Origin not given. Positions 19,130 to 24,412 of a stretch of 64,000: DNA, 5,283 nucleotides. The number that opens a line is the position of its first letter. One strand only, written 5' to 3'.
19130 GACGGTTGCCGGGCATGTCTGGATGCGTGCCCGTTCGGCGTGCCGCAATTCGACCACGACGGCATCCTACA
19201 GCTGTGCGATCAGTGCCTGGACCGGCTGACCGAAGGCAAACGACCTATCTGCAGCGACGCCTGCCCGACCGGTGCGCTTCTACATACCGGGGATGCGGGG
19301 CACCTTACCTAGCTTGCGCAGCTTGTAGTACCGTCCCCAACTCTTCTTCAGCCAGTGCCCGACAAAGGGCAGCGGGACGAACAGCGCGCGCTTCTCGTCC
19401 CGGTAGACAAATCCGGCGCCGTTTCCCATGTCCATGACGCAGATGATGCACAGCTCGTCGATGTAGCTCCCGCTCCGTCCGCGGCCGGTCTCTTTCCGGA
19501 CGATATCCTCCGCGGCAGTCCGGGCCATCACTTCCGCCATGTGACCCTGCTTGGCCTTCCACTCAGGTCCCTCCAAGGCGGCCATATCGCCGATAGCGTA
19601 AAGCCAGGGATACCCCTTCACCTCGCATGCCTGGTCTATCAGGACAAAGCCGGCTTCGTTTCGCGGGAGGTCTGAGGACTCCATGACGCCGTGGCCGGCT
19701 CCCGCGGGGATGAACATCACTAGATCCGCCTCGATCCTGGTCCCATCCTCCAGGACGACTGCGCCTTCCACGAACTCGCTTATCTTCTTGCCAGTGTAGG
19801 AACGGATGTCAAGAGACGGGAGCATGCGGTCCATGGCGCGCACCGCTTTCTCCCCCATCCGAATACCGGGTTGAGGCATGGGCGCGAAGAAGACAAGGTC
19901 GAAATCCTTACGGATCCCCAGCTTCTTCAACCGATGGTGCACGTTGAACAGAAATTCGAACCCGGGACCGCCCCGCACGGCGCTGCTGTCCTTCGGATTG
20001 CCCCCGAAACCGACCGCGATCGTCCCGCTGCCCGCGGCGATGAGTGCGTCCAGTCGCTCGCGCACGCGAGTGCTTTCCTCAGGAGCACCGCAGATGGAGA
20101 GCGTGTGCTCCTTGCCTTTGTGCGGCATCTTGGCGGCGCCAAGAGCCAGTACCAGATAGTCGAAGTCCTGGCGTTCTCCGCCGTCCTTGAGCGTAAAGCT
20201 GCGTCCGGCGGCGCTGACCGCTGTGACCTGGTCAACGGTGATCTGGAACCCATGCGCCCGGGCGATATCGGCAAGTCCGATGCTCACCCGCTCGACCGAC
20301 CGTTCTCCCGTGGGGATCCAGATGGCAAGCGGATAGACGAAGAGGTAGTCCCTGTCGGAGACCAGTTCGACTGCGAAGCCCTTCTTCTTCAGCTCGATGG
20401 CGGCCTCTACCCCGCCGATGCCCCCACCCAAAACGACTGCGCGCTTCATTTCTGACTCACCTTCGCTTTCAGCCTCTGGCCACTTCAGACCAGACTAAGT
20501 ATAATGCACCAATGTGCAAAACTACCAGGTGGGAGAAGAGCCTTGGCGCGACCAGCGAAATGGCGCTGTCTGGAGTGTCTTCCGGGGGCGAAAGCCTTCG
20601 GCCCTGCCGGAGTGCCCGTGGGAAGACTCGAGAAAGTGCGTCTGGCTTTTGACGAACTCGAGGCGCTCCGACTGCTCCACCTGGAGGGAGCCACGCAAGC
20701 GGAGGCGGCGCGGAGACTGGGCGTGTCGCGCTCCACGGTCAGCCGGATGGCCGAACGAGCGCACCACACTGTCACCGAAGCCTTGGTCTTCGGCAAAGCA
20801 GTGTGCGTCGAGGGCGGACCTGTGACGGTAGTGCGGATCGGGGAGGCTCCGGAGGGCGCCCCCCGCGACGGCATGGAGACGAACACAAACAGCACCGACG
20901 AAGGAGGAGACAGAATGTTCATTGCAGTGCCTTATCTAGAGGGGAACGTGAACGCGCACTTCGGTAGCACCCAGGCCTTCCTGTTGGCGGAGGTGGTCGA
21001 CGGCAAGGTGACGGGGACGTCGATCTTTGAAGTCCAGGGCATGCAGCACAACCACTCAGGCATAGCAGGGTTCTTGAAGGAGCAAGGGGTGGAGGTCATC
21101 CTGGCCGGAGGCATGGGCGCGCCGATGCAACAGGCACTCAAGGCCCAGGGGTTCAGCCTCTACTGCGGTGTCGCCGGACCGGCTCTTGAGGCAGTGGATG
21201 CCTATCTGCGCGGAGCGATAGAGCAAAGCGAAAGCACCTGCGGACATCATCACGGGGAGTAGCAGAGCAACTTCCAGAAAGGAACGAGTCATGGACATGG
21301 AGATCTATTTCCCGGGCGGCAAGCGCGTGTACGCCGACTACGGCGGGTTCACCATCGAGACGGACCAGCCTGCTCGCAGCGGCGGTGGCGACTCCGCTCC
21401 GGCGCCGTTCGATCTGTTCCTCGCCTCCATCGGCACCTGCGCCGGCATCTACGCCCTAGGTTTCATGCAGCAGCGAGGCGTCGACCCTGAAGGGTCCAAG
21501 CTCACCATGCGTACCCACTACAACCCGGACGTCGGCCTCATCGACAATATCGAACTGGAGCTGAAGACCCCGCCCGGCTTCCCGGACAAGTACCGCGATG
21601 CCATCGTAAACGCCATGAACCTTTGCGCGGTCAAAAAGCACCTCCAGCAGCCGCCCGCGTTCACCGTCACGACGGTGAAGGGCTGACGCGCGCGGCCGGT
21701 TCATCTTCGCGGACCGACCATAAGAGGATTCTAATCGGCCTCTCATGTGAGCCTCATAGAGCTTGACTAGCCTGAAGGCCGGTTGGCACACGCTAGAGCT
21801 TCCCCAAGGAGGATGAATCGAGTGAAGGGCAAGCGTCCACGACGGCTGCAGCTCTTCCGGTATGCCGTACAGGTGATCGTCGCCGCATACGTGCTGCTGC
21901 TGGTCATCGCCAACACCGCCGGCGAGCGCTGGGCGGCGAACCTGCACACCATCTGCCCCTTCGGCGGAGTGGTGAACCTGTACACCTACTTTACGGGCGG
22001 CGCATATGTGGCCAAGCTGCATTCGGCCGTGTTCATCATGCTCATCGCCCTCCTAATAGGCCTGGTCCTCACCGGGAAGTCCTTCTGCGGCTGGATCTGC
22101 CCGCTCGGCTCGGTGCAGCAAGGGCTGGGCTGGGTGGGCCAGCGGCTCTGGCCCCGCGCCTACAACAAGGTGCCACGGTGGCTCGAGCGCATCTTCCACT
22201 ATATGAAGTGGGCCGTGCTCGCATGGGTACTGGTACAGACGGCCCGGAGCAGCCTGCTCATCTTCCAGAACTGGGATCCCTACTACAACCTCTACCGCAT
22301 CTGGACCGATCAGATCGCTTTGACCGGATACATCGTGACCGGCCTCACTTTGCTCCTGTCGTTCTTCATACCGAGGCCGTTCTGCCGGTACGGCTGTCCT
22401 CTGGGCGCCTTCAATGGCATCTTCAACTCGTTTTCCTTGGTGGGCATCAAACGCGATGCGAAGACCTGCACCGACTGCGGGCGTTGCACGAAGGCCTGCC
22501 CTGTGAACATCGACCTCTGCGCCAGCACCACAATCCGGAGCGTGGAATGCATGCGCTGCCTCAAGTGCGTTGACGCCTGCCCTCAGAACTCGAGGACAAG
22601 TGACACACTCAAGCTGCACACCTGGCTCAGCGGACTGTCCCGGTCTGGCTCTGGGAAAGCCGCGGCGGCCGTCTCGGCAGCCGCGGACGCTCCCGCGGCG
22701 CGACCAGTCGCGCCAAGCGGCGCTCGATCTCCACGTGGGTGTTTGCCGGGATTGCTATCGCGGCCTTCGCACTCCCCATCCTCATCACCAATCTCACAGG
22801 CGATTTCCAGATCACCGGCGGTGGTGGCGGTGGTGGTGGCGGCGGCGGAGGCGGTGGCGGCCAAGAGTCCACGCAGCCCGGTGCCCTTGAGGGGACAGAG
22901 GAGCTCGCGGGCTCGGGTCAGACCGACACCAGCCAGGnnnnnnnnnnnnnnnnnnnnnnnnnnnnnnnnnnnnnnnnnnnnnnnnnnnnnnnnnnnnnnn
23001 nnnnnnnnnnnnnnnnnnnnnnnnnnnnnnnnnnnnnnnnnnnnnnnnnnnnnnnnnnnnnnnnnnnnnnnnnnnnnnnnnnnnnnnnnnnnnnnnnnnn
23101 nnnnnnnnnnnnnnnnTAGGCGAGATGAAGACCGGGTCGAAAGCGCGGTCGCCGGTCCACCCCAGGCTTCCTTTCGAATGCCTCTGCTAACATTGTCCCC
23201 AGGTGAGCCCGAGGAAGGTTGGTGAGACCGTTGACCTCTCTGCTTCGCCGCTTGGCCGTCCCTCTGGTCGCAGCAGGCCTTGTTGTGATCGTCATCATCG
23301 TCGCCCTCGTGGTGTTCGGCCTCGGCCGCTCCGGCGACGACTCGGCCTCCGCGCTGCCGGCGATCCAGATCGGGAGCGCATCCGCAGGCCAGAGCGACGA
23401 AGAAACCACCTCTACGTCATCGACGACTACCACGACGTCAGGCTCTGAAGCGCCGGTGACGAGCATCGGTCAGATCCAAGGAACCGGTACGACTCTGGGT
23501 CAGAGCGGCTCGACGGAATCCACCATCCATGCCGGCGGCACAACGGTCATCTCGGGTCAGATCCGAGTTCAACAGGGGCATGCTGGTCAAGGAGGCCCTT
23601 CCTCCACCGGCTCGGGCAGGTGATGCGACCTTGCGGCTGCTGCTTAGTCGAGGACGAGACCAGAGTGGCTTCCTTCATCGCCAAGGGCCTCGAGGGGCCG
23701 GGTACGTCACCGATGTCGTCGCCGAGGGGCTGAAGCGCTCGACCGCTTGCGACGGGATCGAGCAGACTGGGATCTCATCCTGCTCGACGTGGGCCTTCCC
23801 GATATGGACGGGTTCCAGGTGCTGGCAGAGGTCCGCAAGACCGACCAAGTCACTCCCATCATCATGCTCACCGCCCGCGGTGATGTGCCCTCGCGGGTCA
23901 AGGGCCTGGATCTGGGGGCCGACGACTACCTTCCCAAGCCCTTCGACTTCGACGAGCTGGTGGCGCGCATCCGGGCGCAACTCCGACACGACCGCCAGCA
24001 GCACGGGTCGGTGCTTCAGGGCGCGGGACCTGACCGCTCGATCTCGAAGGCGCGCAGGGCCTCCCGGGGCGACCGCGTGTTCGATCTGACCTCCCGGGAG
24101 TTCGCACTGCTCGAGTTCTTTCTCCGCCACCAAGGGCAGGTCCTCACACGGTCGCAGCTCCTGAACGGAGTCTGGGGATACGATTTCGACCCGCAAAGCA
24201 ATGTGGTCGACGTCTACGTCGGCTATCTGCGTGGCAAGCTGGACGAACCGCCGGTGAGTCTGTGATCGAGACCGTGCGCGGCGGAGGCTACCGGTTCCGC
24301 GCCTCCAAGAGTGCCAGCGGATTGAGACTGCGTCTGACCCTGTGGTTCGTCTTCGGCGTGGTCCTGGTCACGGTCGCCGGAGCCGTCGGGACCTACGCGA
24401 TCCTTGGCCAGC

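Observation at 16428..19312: Cytoplasmic (Tat-less) DMSO-reductase-family molybdoenzyme under an As(III)-type ArsR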

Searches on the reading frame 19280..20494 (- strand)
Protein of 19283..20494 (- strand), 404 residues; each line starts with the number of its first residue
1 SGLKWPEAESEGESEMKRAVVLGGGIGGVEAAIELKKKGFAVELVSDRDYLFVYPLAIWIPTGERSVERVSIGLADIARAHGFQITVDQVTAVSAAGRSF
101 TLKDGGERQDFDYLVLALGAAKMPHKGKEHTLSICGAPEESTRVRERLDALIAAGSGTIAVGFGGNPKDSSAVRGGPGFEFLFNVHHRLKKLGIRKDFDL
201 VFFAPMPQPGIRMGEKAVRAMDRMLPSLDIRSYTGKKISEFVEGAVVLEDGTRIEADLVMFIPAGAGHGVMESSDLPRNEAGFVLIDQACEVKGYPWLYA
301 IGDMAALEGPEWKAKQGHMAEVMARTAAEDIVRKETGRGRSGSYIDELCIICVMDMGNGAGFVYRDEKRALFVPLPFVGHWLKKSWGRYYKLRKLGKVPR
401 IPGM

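Call 20: search_protein_families(library=pfam, proteins=[window:19283-20494:-], max_evalue=0.001)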
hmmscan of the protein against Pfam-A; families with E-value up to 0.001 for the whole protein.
window:19283-20494:- (404 aa): 3 families
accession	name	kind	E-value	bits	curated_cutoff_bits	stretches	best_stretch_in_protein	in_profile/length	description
PF07992.20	Pyr_redox_2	-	9.4e-23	81.5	26.1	1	18-311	2-278/291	Pyridine nucleotide-disulphide oxidoreductase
PF01266.30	DAO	-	2.2e-05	24.6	27.9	0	57-121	137-205/353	FAD dependent oxidoreductase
PF01134.28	GIDA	-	2.8e-05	23.8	22.1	0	20-46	3-29/391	Glucose inhibited division protein A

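Call 31: search_protein_families(library=ncbifam, proteins=[window:19283-20494:-], max_evalue=0.00001)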
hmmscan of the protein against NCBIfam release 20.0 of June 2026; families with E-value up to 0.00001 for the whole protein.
window:19283-20494:- (404 aa): 8 families
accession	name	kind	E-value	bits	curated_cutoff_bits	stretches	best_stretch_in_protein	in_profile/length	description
TIGR03169.1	Nterm_to_SelD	hypoth_equivalog_domain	6.7e-20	71.7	310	1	65-334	51-310/365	pyridine nucleotide-disulfide oxidoreductase family protein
NF049943.1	SQR_III_seleno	exception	2e-16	59.9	525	1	17-345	1-326/406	type III sulfide quinone reductase, selenoprotein subtype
TIGR02374.1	nitri_red_nirB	equivalog_domain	6.3e-09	34.8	578.35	0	65-309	51-282/794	nitrite reductase large subunit NirB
NF005313.0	PRK06847.1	subfamily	1.6e-07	30.6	372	1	14-97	2-82/375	hypothetical protein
NF042949.2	3PPDioc_HcaD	equivalog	1.9e-07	30.2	450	0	18-122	3-110/386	3-phenylpropionate/cinnamic acid dioxygenase ferredoxin--NAD(+) reductase subunit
TIGR01350.1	lipoamide_DH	equivalog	5.2e-06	25.4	408.8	0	270-335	275-333/461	dihydrolipoyl dehydrogenase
NF011565.0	PRK14989.1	subfamily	5.7e-06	24.6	883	0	186-334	161-310/847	nitrite reductase large subunit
TIGR04369.1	fusion_not_SelD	hypoth_equivalog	6.3e-06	24.6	700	0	271-311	217-257/701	oxidoreductase/SelD-related fusion protein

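Call 45: find_encoding_contigs(protein=window:19280-20449:-, flank=10000, max_places=4)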
Protein window:19280-20449:- (389 aa): no gene with exactly this product is on record in the collection.

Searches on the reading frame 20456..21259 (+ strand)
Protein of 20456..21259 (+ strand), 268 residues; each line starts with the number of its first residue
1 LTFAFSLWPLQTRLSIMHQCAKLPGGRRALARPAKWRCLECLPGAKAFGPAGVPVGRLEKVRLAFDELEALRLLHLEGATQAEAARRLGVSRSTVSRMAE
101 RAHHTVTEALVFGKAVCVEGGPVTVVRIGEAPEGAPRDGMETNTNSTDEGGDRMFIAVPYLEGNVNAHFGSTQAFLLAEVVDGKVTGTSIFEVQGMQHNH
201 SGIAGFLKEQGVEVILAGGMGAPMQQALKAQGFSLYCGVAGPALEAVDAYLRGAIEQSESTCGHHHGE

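Call 20: search_protein_families(library=pfam, proteins=[window:20456-21259:+], max_evalue=0.001)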
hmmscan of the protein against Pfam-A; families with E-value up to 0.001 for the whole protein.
window:20456-21259:+ (268 aa): 13 families
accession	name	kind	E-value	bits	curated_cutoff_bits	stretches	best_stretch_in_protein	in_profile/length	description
PF02579.22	Nitro_FeMo-Co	-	4.9e-17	62.5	26.3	1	162-251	2-93/94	Dinitrogenase iron-molybdenum cofactor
PF02001.22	DUF134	-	1.3e-15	58.1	27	1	31-122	5-94/98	Protein of unknown function DUF134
PF04545.22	Sigma70_r4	-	4.1e-07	29.8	24.1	1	63-102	5-44/50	Sigma-70, region 4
PF13384.12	HTH_23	-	6e-07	29.5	24.6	1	68-101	8-40/50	Homeodomain-like domain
PF08281.18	Sigma70_r4_2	-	8e-06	25.9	25.7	1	66-102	14-50/54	Sigma-70, region 4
PF12802.13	MarR_2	-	1.7e-05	25.3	27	1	68-101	8-43/61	MarR family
PF13936.12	HTH_38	-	1.8e-05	24.8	27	1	62-97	4-39/44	Helix-turn-helix domain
PF13551.12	HTH_29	-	2.4e-05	24.8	28.1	1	73-106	6-40/64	Winged helix-turn helix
PF13560.12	HTH_31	-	3.8e-05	24.4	27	1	77-108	13-44/64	Helix-turn-helix domain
PF13518.12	HTH_28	-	5.3e-05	23.6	25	1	68-97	3-31/52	Helix-turn-helix domain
PF16509.11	KORA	-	0.00013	22.5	26.7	1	61-108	13-60/84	TrfB plasmid transcriptional repressor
PF20432.4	Xre-like-HTH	-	0.00022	21.9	25.8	1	71-101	16-47/63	Antitoxin Xre-like helix-turn-helix domain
PF01381.28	HTH_3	-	0.00038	20.9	23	1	76-98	7-29/55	Helix-turn-helix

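Call 31: search_protein_families(library=ncbifam, proteins=[window:20456-21259:+], max_evalue=0.00001)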
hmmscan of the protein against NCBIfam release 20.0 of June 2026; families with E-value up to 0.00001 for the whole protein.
window:20456-21259:+ (268 aa): 2 families
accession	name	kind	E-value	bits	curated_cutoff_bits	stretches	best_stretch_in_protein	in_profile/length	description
NF041136.1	MrpORP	equivalog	2.4e-18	66.6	450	1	143-254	254-364/365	iron-sulfur cluster carrier protein MrpORP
NF003257.0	PRK04217.1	equivalog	6e-15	55.3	115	1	27-117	6-97/110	hypothetical protein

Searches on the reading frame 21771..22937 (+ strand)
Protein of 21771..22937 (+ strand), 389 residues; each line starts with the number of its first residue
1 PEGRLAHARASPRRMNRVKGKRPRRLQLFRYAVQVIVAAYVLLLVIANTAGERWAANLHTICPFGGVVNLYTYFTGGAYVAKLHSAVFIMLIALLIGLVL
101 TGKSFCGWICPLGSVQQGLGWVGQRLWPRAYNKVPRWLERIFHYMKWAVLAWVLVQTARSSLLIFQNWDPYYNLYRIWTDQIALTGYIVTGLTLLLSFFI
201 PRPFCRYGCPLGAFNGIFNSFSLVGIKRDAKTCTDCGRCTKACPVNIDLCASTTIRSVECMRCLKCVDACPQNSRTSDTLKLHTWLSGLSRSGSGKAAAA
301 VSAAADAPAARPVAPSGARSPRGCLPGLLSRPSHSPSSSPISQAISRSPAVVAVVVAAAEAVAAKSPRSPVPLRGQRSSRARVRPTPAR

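Call 20: search_protein_families(library=pfam, proteins=[window:21771-22937:+], max_evalue=0.001)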
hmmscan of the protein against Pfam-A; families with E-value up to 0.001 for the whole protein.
window:21771-22937:+ (389 aa): 11 families
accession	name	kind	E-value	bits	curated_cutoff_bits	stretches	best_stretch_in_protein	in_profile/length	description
PF12801.12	Fer4_5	-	4e-19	68.8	22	2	86-128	4-46/48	4Fe-4S binding domain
PF13237.11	Fer4_10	-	1.6e-07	31.6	25.5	1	226-271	2-53/53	4Fe-4S dicluster domain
PF12838.12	Fer4_7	-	2.4e-07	31.5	27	1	225-247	27-52/52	4Fe-4S dicluster domain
PF00037.32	Fer4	-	2.7e-06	27.4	21.1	1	228-246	3-21/24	4Fe-4S binding domain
PF13187.11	Fer4_9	-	5.2e-06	26.8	27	2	233-273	2-50/52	4Fe-4S dicluster domain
PF13183.11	Fer4_8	-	2e-05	25.4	27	0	226-247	47-68/68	4Fe-4S dicluster domain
PF13746.11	Fer4_18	-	4.3e-05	24.1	27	1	229-272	57-97/114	4Fe-4S dicluster domain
PF13534.11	Fer4_17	-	5e-05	24.2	22.2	0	228-248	41-61/61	4Fe-4S dicluster domain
PF12797.12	Fer4_2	-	0.00014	22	24.5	1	227-245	4-22/22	4Fe-4S binding domain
PF12837.12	Fer4_6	-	0.00016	21.9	25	1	227-246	3-22/24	4Fe-4S binding domain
PF12800.12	Fer4_4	-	0.00038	21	24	0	231-245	2-16/17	4Fe-4S binding domain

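Call 31: search_protein_families(library=ncbifam, proteins=[window:21771-22937:+], max_evalue=0.00001)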
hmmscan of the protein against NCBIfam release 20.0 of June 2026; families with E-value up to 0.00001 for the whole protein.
window:21771-22937:+ (389 aa): 6 families
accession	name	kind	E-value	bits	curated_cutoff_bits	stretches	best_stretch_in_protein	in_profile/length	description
TIGR02163.1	napH_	subfamily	4.4e-27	95.2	213.05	1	90-274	66-250/255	NapH/MauN family ferredoxin-type protein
NF007013.0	PRK09477.1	equivalog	9.9e-25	87.2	234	1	84-274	83-273/286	quinol dehydrogenase ferredoxin subunit NapH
NF046105.1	TransRegNosR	equivalog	2.4e-12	46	1000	1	84-267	478-662/680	transcriptional regulator NosR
NF038196.1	ferrodoxin_EFR1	subfamily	1.8e-07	31.5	75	1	231-274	184-228/242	EFR1 family ferrodoxin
NF007382.0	PRK09898.1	equivalog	1.2e-06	28.3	213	1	203-273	129-196/208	ferredoxin-like protein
TIGR02745.1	ccoG_rdxA_fixG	equivalog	4.5e-06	25.9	316.7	0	230-272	230-269/435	cytochrome c oxidase accessory protein CcoG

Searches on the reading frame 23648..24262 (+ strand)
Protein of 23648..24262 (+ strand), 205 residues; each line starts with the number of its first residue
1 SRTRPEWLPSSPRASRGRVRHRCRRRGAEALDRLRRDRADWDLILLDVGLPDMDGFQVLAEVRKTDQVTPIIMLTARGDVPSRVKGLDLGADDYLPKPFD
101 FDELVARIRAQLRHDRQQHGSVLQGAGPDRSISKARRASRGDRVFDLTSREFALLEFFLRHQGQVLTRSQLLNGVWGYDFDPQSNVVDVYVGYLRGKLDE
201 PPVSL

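Call 20: search_protein_families(library=pfam, proteins=[window:23648-24262:+], max_evalue=0.001)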
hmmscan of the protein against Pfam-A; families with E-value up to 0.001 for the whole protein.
window:23648-24262:+ (205 aa): 2 families
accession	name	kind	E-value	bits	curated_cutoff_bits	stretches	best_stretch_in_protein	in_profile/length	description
PF00072.30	Response_reg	-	9.7e-23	80.9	30.2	1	26-109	30-111/111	Response regulator receiver domain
PF00486.34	Trans_reg_C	-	6.5e-21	74.6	26.2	1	145-201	4-60/77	Transcriptional regulatory protein, C terminal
